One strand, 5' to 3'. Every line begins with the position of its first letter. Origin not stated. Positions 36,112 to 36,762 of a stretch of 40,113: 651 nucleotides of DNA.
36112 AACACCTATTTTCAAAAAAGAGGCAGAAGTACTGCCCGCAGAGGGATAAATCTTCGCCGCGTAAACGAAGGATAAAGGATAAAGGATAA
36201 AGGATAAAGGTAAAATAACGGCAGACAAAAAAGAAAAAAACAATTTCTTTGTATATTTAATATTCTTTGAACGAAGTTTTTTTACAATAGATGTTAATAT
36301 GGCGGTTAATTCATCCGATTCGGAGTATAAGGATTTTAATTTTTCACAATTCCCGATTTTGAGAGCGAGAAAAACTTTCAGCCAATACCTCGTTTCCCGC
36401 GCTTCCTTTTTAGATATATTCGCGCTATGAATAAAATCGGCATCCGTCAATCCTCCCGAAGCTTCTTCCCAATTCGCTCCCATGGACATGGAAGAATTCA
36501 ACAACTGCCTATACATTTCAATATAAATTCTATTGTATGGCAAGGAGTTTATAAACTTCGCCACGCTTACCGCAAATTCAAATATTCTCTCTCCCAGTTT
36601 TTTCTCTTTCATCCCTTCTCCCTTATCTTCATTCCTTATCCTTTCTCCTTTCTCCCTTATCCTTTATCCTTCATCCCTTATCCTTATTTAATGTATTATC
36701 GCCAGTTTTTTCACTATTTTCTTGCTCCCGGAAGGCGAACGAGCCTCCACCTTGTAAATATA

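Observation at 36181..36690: Avd/23S-IVS-type four-helix-bundle gene carried between inverted heptanucleotide-repeat arms, wedged between a T9SS-type cargo gene and its PorV-like partner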

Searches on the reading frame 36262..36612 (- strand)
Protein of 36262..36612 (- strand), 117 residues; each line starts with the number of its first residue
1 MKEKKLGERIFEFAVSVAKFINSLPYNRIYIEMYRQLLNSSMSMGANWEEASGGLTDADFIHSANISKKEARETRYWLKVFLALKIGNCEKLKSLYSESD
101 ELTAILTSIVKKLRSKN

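Call 40: find_homologous_proteins(query=window:36262-36612:-)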
Query seq(117 aa) (117 aa): 11 proteins with E <= 0.001 among 17 candidates.
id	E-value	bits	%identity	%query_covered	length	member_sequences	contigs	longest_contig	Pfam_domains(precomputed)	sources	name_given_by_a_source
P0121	2.7e-21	94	48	97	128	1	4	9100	PF05635.18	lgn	-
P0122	3.6e-21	93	49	94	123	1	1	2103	PF05635.18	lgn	-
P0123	1.1e-17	82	45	93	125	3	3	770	PF05635.18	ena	-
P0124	8.0e-17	80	45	93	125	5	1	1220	PF05635.18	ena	-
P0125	2.9e-13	68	40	89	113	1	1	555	PF05635.18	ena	-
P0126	1.1e-12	66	44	95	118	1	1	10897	PF05635.18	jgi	jgi:four helix bundle protein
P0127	1.8e-12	65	37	95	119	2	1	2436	PF05635.18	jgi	jgi:hypothetical protein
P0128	4.9e-12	64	40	88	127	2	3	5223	PF05635.18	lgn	-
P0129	9.8e-12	63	46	68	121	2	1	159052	PF05635.18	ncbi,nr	ncbi:MAG: four helix bundle protein [Chitinophagales bacterium]|nr:four helix bundle protein [Chitin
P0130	3.1e-10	58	37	93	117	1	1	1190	PF05635.18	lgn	-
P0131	5.2e-10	58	40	86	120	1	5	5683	PF05635.18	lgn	-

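Call 62: find_encoding_contigs(protein=P0121, flank=3000, max_places=4)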
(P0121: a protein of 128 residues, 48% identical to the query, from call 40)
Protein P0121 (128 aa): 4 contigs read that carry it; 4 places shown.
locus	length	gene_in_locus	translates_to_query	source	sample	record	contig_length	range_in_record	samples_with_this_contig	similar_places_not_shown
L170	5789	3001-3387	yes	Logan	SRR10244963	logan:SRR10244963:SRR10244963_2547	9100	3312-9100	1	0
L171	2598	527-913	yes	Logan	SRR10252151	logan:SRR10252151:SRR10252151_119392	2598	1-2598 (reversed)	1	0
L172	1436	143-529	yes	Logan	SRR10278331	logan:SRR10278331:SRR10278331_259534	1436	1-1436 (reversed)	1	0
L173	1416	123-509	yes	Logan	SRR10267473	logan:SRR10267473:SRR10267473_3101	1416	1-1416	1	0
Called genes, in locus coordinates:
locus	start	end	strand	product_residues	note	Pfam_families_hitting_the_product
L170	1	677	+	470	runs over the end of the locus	PF27218:MJ0043_C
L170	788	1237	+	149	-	-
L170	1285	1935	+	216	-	PF00156:Pribosyltran, PF14681:UPRTase (faint)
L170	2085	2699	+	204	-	PF01195:Pept_tRNA_hydro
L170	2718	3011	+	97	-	-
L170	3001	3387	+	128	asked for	PF05635:23S_rRNA_IVP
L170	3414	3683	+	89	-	PF00708:Acylphosphatase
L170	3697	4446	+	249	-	PF02535:Zip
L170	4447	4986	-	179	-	-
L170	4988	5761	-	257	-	PF13462:Thioredoxin_4, PF01323:DSBA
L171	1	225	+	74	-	?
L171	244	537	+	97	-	-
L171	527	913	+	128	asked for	PF05635:23S_rRNA_IVP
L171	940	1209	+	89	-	PF00708:Acylphosphatase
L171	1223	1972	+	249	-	PF02535:Zip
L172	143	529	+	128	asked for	PF05635:23S_rRNA_IVP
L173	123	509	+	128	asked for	PF05635:23S_rRNA_IVP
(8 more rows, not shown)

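Call 63: find_encoding_contigs(protein=P0122, flank=3000, max_places=4)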
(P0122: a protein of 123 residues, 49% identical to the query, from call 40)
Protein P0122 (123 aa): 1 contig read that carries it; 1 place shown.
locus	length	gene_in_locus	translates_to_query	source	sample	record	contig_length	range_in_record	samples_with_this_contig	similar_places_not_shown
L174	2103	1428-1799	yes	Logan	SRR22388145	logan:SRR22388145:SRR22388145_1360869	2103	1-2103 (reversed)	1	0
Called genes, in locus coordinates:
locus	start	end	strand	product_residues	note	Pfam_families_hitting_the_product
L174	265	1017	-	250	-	-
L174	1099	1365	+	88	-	-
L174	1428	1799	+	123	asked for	PF05635:23S_rRNA_IVP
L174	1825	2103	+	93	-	?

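Call 69: find_related_loci(query=A3, collection=viral_contigs, flank=1500)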
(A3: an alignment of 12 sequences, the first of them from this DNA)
Query A3 (117 aa) in viral_contigs; peptide patterns used: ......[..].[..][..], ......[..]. (x = any residue, [..] = any of these).
41 stretches matched a pattern; 1 encode a relative of the query (tblastn E <= 1e-3); 1 distinct loci.
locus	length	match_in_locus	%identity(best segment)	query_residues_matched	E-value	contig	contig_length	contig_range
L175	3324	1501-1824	34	8-117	6e-17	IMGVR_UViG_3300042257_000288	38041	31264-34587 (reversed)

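Call 70: search_dna_similar(query=window:36262-36612:-, collection=plasmids, mode=protein, max_rows=40, max_evalue=0.001)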
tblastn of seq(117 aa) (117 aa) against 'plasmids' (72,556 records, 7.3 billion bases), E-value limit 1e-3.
Records with a match: 32; places in all: 40; records where one place covers at least 80% of the query: 31.
Best place of each record, by identity: <60% 32.
By first word of the organism name: Nostoc 16; Planktothrix 3; Pseudanabaena 2; Candidatus 2; Anabaena 1; Chondrinema 1; Dolichospermum 1; Gloeocapsa 1; Aulosira 1; Bernardetia 1; and 3 more.
By predicted mobility (MOB-suite, as given by PLSDB): non-mobilizable 19; conjugative 8; mobilizable 5.
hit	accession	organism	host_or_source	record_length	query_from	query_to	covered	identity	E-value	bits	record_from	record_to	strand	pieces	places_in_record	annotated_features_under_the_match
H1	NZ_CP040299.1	Nostoc sp. TCL26-01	Leiosporoceros dussii,pure culture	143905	1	110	94%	43.2%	3e-17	83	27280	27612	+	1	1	four helix bundle protein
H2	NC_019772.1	Anabaena cylindrica PCC 7122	water, most likely pond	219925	4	110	91%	44.4%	2e-18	86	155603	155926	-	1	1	four helix bundle protein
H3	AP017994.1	Planktothrix agardhii NIES-204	-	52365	1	116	99%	40.5%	8e-18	84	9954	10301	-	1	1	hypothetical protein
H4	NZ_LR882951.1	Planktothrix agardhii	-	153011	1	116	99%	40.5%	8e-18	84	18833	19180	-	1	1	four helix bundle protein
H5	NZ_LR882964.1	Planktothrix agardhii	-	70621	1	116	99%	40.5%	2e-17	83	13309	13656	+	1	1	four helix bundle protein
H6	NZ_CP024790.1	Nostoc flagelliforme CCNUN1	cell culture,desert soil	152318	2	117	99%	40.0%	2e-20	92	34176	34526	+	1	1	four helix bundle protein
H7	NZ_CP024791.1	Nostoc flagelliforme CCNUN1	cell culture,desert soil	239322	2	117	99%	40.0%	2e-20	92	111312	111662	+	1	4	four helix bundle protein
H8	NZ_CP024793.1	Nostoc flagelliforme CCNUN1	cell culture,desert soil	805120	2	117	99%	40.0%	2e-20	92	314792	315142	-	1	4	four helix bundle protein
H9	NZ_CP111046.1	Chondrinema litorale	Seaweed,red alga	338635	8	117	94%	38.2%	6e-14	73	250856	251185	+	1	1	four helix bundle protein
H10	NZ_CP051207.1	Dolichospermum flos-aquae CCAP 1403/13F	cell culture,freshwater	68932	6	116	95%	37.7%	2e-15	77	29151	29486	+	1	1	four helix bundle protein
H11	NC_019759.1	Gloeocapsa sp. PCC 7428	-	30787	1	117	100%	33.3%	5e-13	71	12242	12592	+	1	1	four helix bundle protein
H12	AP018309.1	Aulosira laxa NIES-50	-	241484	2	114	97%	34.2%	2e-12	69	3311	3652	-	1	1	hypothetical protein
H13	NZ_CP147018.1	Bernardetia sp. Wsw4-3y2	Red alga,Red algae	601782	6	116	95%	34.2%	7e-11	64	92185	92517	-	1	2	four helix bundle protein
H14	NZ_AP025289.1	Treponema saccharophilum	-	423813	6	114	93%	34.9%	9e-12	67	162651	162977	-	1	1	four helix bundle protein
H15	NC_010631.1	Nostoc punctiforme PCC 73102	-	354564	6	116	95%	34.2%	4e-13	71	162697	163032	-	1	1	four helix bundle protein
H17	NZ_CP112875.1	Pseudanabaena galeata CCNP1313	-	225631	2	117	99%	31.9%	7e-6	50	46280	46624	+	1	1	four helix bundle protein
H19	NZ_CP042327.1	Euhalothece natronophila Z-M001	cell culture,soda lake Magadi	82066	8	117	94%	33.3%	5e-10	62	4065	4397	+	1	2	four helix bundle protein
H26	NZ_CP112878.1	Pseudanabaena galeata CCNP1313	-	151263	6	116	95%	31.5%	1e-9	61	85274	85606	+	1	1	four helix bundle protein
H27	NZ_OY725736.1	Monoglobus pectinilyticus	-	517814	1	111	95%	31.5%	3e-6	51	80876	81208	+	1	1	none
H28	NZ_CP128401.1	Candidatus Chlorohelix allophototropha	Single colony of Candidatus Chlorohelix ...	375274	6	117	96%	31.3%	4e-8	57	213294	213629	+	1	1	four helix bundle protein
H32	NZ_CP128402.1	Candidatus Chlorohelix allophototropha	Single colony of Candidatus Chlorohelix ...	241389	1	116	99%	28.4%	2e-10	63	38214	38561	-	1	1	four helix bundle protein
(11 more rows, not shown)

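Call 71: get_annotated_region(hit=H1, flank=500)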
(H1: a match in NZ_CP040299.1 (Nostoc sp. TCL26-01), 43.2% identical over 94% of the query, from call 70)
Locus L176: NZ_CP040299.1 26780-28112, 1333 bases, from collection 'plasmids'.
description: Nostoc sp. TCL26-01 plasmid pTCL26-01_B, complete sequence
organism: Nostoc sp. TCL26-01 (NCBI taxid 2576904)
taxonomy: Bacteria; Cyanobacteriota; Cyanophyceae; Nostocales; Nostocaceae; Nostoc; Nostoc sp. TCL26-01
host: -; source: Leiosporoceros dussii,pure culture; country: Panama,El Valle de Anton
typing (MOB-suite, as given by PLSDB): mobilizable; relaxase MOBV
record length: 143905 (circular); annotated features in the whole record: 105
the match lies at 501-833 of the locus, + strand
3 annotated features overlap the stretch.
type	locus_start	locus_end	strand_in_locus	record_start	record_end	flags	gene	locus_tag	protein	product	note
CDS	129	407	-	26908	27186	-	cas2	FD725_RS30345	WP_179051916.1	CRISPR-associated endonuclease Cas2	GO:0043571 - maintenance of CRISPR repeat elements [Evidence IEA]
CDS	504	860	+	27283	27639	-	-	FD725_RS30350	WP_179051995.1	four helix bundle protein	-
CDS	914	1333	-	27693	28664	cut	cas1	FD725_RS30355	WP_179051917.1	CRISPR-associated endonuclease Cas1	GO:0043571 - maintenance of CRISPR repeat elements [Evidence IEA]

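Call 72: get_annotated_region(hit=H2, flank=500)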
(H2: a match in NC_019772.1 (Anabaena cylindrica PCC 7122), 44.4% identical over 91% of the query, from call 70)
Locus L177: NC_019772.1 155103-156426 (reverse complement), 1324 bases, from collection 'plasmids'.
description: Anabaena cylindrica PCC 7122 plasmid pANACY.01, complete sequence
organism: Anabaena cylindrica PCC 7122 (NCBI taxid 272123)
taxonomy: Bacteria; Cyanobacteriota; Cyanophyceae; Nostocales; Nostocaceae; Anabaena; Anabaena cylindrica; Anabaena cylindrica PCC 7122
host: -; source: water, most likely pond; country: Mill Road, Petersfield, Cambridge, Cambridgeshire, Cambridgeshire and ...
typing (MOB-suite, as given by PLSDB): conjugative; replicon rep_cluster_345; relaxase MOBP; mating-pair formation MPF_T
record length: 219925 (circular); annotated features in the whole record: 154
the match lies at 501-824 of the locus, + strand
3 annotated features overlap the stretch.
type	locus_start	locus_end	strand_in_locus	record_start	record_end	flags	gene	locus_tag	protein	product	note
CDS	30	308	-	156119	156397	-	cas2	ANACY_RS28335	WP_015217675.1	CRISPR-associated endonuclease Cas2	GO:0043571 - maintenance of CRISPR repeat elements [Evidence IEA]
CDS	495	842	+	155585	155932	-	-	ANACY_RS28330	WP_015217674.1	four helix bundle protein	-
CDS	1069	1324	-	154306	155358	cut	cas1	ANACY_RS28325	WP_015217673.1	CRISPR-associated endonuclease Cas1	GO:0043571 - maintenance of CRISPR repeat elements [Evidence IEA]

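Call 73: get_annotated_region(hit=H3, flank=500)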
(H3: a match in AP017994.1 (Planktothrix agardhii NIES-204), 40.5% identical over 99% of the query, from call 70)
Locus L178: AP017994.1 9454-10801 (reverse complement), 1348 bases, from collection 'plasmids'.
description: Planktothrix agardhii NIES-204 plasmid plasmid3 DNA, complete sequence
organism: Planktothrix agardhii NIES-204 (NCBI taxid 282423)
taxonomy: Bacteria; Cyanobacteriota; Cyanophyceae; Oscillatoriales; Microcoleaceae; Planktothrix; Planktothrix agardhii; Planktothrix agardhii NIES-204
host: -; source: -; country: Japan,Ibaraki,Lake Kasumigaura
typing (MOB-suite, as given by PLSDB): non-mobilizable
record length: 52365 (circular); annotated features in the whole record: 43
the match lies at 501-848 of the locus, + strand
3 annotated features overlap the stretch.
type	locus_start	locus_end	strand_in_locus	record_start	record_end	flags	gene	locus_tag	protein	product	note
CDS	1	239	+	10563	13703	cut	-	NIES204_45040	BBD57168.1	helicase domain protein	-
CDS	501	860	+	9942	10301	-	-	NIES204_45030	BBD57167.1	hypothetical protein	-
CDS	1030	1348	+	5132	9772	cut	-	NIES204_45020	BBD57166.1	hypothetical protein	-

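Call 74: get_annotated_region(hit=H6, flank=500)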
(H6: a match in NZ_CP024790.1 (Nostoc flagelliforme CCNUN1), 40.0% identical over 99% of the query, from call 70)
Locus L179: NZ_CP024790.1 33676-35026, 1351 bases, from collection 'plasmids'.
description: Nostoc flagelliforme CCNUN1 plasmid pNFSY05, complete sequence
organism: Nostoc flagelliforme CCNUN1 (NCBI taxid 2038116)
taxonomy: Bacteria; Cyanobacteriota; Cyanophyceae; Nostocales; Nostocaceae; Nostoc; Nostoc flagelliforme; Nostoc flagelliforme CCNUN1
host: -; source: cell culture,desert soil; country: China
typing (MOB-suite, as given by PLSDB): non-mobilizable; replicon rep_cluster_317
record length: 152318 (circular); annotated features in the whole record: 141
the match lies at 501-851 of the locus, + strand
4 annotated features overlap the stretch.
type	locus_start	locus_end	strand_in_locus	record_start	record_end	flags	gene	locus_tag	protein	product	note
CDS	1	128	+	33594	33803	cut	-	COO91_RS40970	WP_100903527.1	hypothetical protein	-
CDS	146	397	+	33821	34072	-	-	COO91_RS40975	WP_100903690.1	hypothetical protein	-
CDS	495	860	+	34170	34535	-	-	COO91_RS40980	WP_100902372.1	four helix bundle protein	-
CDS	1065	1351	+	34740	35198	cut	-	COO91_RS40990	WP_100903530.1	DUF1392 domain-containing protein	-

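Call 75: get_annotated_region(hit=H9, flank=500)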
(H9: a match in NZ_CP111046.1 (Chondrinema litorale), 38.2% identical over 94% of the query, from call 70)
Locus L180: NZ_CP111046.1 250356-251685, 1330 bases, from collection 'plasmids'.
description: Chondrinema litorale strain WSW3-B12 plasmid unnamed4
organism: Chondrinema litorale (NCBI taxid 2994555)
taxonomy: Bacteria; Bacteroidota; Cytophagia; Cytophagales; Flammeovirgaceae; Chondrinema; Chondrinema litorale
host: -; source: Seaweed,red alga; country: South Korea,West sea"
typing (MOB-suite, as given by PLSDB): non-mobilizable
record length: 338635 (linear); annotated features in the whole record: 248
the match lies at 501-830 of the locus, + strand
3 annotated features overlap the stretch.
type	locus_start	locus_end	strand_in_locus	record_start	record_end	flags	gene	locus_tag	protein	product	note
CDS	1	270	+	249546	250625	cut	-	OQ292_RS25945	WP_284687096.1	efflux RND transporter periplasmic adaptor subunit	GO:0006810 - transport [Evidence IEA]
CDS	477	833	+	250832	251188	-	-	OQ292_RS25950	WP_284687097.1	four helix bundle protein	-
CDS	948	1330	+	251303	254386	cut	-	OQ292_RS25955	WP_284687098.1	efflux RND transporter permease subunit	GO:0055085 - transmembrane transport [Evidence IEA]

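Call 76: get_annotated_region(hit=H10, flank=500)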
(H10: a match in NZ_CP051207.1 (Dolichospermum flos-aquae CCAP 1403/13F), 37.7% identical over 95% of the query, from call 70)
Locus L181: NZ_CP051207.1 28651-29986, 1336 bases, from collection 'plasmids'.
description: Dolichospermum flos-aquae CCAP 1403/13F plasmid pAfl69, complete sequence
organism: Dolichospermum flos-aquae CCAP 1403/13F (NCBI taxid 315271)
taxonomy: Bacteria; Cyanobacteriota; Cyanophyceae; Nostocales; Aphanizomenonaceae; Dolichospermum; Dolichospermum flos-aquae; Dolichospermum flos-aquae CCAP 1403/13F
host: -; source: cell culture,freshwater; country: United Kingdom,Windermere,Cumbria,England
typing (MOB-suite, as given by PLSDB): non-mobilizable; replicon rep_cluster_345
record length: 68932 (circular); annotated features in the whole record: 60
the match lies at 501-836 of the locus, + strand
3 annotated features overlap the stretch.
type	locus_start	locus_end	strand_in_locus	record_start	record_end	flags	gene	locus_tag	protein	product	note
CDS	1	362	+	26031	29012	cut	-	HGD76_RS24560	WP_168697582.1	helicase-related protein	-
CDS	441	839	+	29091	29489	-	-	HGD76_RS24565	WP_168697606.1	four helix bundle protein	-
CDS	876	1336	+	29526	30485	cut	-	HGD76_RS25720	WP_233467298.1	hypothetical protein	-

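Call 77: get_annotated_region(hit=H11, flank=500)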
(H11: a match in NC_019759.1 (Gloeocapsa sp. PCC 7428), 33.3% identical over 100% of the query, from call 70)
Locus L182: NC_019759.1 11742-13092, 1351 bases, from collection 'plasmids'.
description: Gloeocapsa sp. PCC 7428 plasmid pGLO7428.03, complete sequence
organism: Gloeocapsa sp. PCC 7428 (NCBI taxid 1173026)
taxonomy: Bacteria; Cyanobacteriota; Cyanophyceae; Chroococcales; Chroococcaceae; Gloeocapsa; Gloeocapsa sp. PCC 7428
host: -; source: -; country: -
typing (MOB-suite, as given by PLSDB): mobilizable; replicon rep_cluster_1726; relaxase MOBV
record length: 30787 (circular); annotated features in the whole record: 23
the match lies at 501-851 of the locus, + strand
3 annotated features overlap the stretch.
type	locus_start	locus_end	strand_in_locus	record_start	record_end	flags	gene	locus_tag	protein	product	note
CDS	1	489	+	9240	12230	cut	-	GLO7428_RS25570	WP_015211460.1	DUF1156 domain-containing protein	-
CDS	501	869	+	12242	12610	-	-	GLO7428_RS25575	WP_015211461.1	four helix bundle protein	-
CDS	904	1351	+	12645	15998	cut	-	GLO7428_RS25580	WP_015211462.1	Swt1 family HEPN domain-containing protein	-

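Call 78: get_annotated_region(hit=H13, flank=500)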
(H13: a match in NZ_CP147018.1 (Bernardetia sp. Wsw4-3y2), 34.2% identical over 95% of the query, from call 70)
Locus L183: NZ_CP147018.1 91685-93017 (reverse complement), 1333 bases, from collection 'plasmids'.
description: Bernardetia sp. Wsw4-3y2 plasmid plasmd1, complete sequence
organism: Bernardetia sp. Wsw4-3y2 (NCBI taxid 3127471)
taxonomy: Bacteria; Bacteroidota; Cytophagia; Cytophagales; Bernardetiaceae; Bernardetia; Bernardetia sp. Wsw4-3y2
host: -; source: Red alga,Red algae; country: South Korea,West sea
typing (MOB-suite, as given by PLSDB): non-mobilizable
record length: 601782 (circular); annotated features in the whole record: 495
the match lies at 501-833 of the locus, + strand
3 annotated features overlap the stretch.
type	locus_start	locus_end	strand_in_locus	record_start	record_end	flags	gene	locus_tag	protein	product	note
CDS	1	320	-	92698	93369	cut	-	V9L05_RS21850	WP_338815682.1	O-methyltransferase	GO:0032259 - methylation [Evidence IEA]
CDS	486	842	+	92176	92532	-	-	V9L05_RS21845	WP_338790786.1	four helix bundle protein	-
CDS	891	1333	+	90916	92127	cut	recF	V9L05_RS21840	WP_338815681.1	DNA replication and repair protein RecF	GO:0006310 - DNA recombination [Evidence IEA]; GO:0006281 - DNA repair [Evidence IEA]; GO:0006260 - DNA replication ...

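Call 79: get_annotated_region(hit=H14, flank=500)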
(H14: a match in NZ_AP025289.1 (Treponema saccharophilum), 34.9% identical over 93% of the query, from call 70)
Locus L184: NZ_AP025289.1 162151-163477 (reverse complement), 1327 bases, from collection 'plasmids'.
description: Treponema saccharophilum strain JCM 32279 plasmid pTS1, complete sequence
organism: Treponema saccharophilum (NCBI taxid 165)
taxonomy: Bacteria; Spirochaetota; Spirochaetia; Spirochaetales; Treponemataceae; Treponema; Treponema saccharophilum
host: -; source: -; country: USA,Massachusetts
typing (MOB-suite, as given by PLSDB): non-mobilizable
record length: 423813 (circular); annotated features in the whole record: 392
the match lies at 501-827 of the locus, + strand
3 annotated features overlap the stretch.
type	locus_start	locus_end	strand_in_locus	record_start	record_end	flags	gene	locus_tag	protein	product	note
CDS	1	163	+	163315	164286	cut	-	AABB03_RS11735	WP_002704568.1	DMT family transporter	GO:0055085 - transmembrane transport [Evidence IEA]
CDS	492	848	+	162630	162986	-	-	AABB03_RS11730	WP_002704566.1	four helix bundle protein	-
CDS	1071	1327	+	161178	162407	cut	-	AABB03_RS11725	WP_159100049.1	DUF4832 domain-containing protein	-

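Call 80: get_annotated_region(hit=H15, flank=500)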
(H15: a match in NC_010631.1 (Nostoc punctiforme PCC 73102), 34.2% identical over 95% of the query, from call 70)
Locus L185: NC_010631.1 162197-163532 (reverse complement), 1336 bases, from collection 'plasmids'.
description: Nostoc punctiforme PCC 73102 plasmid pNPUN01, complete sequence
organism: Nostoc punctiforme PCC 73102 (NCBI taxid 63737)
taxonomy: Bacteria; Cyanobacteriota; Cyanophyceae; Nostocales; Nostocaceae; Nostoc; Nostoc punctiforme; Nostoc punctiforme PCC 73102
host: -; source: -; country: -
typing (MOB-suite, as given by PLSDB): conjugative; replicon rep_cluster_317; relaxase MOBF; mating-pair formation MPF_T
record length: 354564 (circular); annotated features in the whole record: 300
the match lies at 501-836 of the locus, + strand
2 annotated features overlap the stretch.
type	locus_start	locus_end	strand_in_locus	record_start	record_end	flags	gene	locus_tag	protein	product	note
CDS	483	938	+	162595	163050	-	-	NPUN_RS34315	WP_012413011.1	four helix bundle protein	-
CDS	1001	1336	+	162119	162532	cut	-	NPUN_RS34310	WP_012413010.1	element excision factor XisH family protein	-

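Call 81: get_annotated_region(hit=H17, flank=500)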
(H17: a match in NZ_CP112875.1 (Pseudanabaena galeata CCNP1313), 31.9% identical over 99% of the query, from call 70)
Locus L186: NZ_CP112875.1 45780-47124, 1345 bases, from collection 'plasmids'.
description: Pseudanabaena galeata CCNP1313 plasmid pPg_01, complete sequence
organism: Pseudanabaena galeata CCNP1313 (NCBI taxid 2602720)
taxonomy: Bacteria; Cyanobacteriota; Cyanophyceae; Pseudanabaenales; Pseudanabaenaceae; Pseudanabaena; Pseudanabaena galeata; Pseudanabaena galeata CCNP1313
host: -; source: -; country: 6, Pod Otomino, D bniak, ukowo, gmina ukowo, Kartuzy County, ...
typing (MOB-suite, as given by PLSDB): non-mobilizable
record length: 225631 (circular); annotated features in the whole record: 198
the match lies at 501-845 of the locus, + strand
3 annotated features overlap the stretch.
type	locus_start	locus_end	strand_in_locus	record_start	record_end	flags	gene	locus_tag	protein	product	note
CDS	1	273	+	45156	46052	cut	cas6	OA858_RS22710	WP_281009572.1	CRISPR-associated endoribonuclease Cas6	GO:0043571 - maintenance of CRISPR repeat elements [Evidence IEA]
CDS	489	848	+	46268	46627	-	-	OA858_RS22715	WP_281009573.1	four helix bundle protein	-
CDS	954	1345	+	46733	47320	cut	cas4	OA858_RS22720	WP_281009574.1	CRISPR-associated protein Cas4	GO:0043571 - maintenance of CRISPR repeat elements [Evidence IEA]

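Call 82: get_annotated_region(hit=H19, flank=500)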
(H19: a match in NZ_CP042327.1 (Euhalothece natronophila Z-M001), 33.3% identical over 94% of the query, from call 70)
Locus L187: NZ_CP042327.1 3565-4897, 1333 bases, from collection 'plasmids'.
description: Euhalothece natronophila Z-M001 plasmid pEu1, complete sequence
organism: Euhalothece natronophila Z-M001 (NCBI taxid 522448)
taxonomy: Bacteria; Cyanobacteriota; Cyanophyceae; Chroococcales; Halothecacae; Euhalothece; Euhalothece natronophila; Euhalothece natronophila Z-M001
host: -; source: cell culture,soda lake Magadi; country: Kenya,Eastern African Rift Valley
typing (MOB-suite, as given by PLSDB): non-mobilizable
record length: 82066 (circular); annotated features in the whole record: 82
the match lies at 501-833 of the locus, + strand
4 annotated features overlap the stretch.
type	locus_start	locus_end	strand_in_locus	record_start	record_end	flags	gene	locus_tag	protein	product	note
CDS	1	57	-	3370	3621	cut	-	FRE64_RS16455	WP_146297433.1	UPF0175 family protein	-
CDS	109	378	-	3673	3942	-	-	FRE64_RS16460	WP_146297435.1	hypothetical protein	-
CDS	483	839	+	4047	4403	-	-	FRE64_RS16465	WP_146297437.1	four helix bundle protein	-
CDS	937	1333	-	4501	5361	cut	-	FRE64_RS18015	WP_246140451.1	hypothetical protein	-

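Call 83: get_annotated_region(hit=H28, flank=500)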
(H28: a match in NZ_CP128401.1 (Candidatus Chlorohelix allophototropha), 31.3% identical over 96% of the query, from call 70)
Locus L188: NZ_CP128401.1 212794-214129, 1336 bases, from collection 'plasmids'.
description: Candidatus Chlorohelix allophototropha isolate L227-S17 plasmid unnamed1, complete sequence
organism: Candidatus Chlorohelix allophototropha (NCBI taxid 3003348)
taxonomy: Bacteria; Chloroflexota; Chloroflexia; Candidatus Chloroheliales; Candidatus Chloroheliaceae; Candidatus Chlorohelix; Candidatus Chlorohelix allophototropha
host: -; source: Single colony of Candidatus Chlorohelix allophototropha from a non-axenic enrichment (subculture 19.9); ...; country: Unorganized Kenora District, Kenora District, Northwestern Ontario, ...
typing (MOB-suite, as given by PLSDB): non-mobilizable
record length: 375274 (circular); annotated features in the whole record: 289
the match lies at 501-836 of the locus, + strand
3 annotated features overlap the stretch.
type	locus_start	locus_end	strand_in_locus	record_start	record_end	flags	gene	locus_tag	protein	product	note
CDS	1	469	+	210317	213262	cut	-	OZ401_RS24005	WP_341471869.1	helicase-related protein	-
CDS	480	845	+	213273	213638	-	-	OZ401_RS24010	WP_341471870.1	four helix bundle protein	-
CDS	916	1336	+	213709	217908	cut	-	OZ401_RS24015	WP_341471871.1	N-6 DNA methylase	GO:0006306 - DNA methylation [Evidence IEA]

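Call 97: search_protein_families(library=ncbifam, proteins=[window:36262-36612:-], max_evalue=0.001)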
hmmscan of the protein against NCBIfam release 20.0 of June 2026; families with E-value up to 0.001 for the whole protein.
seq(117 aa): 3 families
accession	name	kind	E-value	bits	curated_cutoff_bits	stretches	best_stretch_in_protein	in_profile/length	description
TIGR02436.1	TIGR02436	subfamily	6.9e-22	77.7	24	1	8-114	3-109/109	four helix bundle protein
NF008911.0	PRK12275.1-2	subfamily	1.7e-06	28.5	137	1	3-115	6-117/118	hypothetical protein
NF008912.0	PRK12275.1-6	subfamily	0.00065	19.7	124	1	34-116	32-114/117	hypothetical protein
